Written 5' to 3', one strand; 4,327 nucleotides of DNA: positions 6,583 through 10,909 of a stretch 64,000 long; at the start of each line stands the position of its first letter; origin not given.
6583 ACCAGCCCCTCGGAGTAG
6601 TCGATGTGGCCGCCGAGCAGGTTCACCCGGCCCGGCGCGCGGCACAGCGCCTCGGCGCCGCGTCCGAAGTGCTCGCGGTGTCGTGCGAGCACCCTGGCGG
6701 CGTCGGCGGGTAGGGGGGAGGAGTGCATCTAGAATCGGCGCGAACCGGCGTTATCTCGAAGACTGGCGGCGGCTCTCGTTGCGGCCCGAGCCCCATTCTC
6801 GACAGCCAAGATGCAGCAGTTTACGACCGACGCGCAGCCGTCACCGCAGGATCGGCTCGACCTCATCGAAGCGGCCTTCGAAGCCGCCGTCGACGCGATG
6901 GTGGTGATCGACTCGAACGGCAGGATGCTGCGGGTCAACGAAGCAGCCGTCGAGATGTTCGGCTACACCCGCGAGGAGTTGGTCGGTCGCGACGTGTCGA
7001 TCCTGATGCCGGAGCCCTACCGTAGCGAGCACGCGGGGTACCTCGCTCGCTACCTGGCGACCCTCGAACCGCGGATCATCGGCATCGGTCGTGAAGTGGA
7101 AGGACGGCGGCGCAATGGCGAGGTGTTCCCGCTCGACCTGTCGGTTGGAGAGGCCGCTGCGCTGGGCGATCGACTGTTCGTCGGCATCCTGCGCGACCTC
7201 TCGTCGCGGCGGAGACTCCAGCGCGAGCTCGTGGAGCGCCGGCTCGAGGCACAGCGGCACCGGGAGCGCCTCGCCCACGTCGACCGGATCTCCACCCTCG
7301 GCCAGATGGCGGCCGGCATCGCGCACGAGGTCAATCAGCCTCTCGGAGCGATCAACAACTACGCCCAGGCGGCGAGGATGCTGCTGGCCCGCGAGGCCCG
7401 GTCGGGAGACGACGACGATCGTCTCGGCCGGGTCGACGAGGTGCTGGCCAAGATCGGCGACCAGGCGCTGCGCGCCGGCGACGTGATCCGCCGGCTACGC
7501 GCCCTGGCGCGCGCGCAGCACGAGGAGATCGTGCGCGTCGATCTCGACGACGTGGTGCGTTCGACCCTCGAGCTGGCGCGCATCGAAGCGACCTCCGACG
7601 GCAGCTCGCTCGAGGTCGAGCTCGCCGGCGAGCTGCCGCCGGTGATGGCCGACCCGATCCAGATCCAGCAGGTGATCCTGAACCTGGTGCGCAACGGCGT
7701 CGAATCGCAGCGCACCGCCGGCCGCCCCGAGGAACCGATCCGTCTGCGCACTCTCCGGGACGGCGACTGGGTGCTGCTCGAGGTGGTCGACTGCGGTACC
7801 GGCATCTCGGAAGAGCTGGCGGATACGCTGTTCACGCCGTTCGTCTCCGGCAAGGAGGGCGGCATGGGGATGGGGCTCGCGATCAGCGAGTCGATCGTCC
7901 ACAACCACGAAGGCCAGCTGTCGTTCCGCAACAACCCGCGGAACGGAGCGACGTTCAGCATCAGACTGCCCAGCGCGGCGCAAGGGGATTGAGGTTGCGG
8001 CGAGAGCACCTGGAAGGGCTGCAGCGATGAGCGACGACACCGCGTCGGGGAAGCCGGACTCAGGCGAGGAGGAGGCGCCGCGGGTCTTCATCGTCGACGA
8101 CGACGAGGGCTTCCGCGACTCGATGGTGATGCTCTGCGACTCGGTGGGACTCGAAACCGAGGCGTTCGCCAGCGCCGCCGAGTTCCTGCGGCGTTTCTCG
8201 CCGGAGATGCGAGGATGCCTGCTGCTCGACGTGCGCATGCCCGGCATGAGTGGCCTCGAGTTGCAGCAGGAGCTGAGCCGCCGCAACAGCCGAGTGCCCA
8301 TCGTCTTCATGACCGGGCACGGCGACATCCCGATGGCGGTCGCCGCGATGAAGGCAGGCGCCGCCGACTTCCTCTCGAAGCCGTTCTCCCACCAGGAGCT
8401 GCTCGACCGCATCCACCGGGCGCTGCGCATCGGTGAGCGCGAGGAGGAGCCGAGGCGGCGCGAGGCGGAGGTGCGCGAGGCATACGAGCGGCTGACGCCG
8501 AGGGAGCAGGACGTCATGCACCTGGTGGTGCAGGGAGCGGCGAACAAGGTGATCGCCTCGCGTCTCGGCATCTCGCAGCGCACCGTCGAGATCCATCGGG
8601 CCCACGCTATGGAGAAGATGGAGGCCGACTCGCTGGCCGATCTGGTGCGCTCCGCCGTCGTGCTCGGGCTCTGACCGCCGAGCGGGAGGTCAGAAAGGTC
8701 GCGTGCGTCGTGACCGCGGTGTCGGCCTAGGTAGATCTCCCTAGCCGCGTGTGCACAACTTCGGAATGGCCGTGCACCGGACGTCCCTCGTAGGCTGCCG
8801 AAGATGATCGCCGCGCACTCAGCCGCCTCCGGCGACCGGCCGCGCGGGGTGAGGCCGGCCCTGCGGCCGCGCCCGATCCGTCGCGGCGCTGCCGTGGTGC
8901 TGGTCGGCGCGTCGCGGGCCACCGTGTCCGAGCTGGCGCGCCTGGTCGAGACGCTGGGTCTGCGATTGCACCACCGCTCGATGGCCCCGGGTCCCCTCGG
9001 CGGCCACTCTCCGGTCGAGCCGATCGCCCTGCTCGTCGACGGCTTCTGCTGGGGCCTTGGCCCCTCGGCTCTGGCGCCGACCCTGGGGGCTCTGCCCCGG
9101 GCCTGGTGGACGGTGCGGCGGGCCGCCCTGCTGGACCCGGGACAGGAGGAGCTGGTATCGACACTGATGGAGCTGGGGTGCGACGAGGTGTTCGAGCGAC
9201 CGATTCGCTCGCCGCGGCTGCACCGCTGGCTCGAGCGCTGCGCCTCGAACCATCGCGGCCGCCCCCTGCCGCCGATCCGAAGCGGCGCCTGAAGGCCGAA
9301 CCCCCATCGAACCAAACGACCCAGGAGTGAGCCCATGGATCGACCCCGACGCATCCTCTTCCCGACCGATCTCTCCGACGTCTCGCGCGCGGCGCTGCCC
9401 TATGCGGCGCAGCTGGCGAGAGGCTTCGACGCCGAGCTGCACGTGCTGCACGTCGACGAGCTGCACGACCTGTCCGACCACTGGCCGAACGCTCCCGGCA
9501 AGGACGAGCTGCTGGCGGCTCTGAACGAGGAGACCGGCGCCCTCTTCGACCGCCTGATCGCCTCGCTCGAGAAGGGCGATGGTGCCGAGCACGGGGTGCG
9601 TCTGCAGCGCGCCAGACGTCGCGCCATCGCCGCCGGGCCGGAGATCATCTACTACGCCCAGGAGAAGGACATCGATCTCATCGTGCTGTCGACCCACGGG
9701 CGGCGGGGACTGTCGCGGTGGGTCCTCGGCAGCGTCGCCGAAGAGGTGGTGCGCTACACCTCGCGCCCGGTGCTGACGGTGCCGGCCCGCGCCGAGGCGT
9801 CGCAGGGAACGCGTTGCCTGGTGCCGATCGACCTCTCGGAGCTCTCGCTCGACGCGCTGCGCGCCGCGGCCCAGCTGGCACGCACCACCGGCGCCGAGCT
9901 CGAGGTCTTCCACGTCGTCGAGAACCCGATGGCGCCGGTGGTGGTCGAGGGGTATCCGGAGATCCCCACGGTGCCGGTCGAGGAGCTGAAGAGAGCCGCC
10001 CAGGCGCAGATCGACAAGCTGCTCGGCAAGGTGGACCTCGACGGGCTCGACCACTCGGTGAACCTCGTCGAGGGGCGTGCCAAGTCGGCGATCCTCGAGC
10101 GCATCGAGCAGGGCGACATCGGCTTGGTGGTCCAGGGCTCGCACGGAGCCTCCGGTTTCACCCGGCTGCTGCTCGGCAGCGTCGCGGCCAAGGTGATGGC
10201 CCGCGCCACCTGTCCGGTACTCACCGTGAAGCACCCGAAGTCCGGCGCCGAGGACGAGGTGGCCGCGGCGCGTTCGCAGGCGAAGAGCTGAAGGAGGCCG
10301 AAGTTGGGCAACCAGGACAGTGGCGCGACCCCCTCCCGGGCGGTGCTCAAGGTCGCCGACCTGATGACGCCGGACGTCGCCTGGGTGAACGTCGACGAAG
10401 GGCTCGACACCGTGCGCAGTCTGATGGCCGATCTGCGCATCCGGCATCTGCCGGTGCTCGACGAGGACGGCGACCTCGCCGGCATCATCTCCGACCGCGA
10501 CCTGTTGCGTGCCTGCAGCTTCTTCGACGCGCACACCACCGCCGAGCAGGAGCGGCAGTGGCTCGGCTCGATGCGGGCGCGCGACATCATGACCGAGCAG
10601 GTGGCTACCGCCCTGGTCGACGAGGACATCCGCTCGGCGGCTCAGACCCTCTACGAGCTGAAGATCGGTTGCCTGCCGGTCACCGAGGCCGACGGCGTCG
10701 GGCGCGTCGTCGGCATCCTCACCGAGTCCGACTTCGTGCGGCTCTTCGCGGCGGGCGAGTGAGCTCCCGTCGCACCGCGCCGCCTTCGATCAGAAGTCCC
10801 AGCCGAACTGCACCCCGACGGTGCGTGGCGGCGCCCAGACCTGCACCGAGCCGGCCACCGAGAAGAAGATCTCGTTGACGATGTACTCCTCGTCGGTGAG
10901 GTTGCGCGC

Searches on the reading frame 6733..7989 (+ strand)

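Call 23: search_protein_families(library=pfam, proteins=[window:6733-7989:+], max_evalue=0.0001)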
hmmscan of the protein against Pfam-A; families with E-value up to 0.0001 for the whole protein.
window:6733-7989:+ (419 aa): 7 families
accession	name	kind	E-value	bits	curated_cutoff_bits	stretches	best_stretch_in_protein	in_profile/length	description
PF02518.31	HATPase_c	-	1.3e-21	77.5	26.4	1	307-414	2-109/111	Histidine kinase-, DNA gyrase B-, and HSP90-like ATPase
PF00989.32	PAS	-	1.8e-16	60.6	22.6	1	45-155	3-112/113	PAS fold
PF13426.13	PAS_9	-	1.3e-13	51.5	27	1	54-157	2-102/103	PAS domain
PF08448.16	PAS_4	-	7.3e-10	39.5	23.1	1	49-161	1-110/110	PAS fold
PF13188.13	PAS_8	-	1.2e-09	38.1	21.8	1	44-95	2-54/65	PAS domain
PF00512.31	HisKA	-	5.2e-08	33.3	26.9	1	189-263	2-65/66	His Kinase A (phospho-acceptor) domain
PF24820.1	Diguanyl_cycl_sensor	-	6.9e-08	32.9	28.1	1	51-155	4-109/109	Diguanylate cyclase-like sensor domain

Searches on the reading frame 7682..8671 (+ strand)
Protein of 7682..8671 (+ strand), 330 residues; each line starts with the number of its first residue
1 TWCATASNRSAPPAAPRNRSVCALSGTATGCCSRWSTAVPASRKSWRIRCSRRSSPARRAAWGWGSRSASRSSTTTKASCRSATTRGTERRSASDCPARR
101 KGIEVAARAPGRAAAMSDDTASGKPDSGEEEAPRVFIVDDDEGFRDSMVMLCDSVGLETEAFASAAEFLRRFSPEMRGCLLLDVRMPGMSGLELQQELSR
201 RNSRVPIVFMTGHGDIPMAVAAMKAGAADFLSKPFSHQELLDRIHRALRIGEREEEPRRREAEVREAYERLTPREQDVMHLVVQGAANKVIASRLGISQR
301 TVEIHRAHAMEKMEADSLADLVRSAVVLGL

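Call 23: search_protein_families(library=pfam, proteins=[window:7682-8671:+], max_evalue=0.0001)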
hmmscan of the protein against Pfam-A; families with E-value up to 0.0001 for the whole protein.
window:7682-8671:+ (330 aa): 3 families
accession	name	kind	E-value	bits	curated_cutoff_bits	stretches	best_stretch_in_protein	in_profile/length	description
PF00072.30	Response_reg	-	5.1e-29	101.1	30.2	1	135-244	1-110/111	Response regulator receiver domain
PF00196.25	GerE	-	1.7e-19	69.6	23.5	1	270-325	2-57/57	Bacterial regulatory proteins, luxR family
PF08281.18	Sigma70_r4_2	-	4.2e-06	26.7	25.7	1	263-313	3-54/54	Sigma-70, region 4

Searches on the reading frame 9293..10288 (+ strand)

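Call 23: search_protein_families(library=pfam, proteins=[window:9293-10288:+], max_evalue=0.0001)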
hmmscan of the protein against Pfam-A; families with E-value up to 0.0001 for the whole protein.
window:9293-10288:+ (332 aa): 1 family
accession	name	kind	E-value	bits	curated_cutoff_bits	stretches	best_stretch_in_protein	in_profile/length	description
PF00582.32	Usp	-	7.7e-56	189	24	2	174-313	4-141/141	Universal stress protein family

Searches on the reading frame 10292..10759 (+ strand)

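Call 23: search_protein_families(library=pfam, proteins=[window:10292-10759:+], max_evalue=0.0001)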
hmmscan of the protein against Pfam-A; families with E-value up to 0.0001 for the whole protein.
window:10292-10759:+ (156 aa): 1 family
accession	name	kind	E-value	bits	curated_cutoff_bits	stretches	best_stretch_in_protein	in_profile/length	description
PF00571.33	CBS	-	3.9e-29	101.2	24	2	21-75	1-55/57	CBS domain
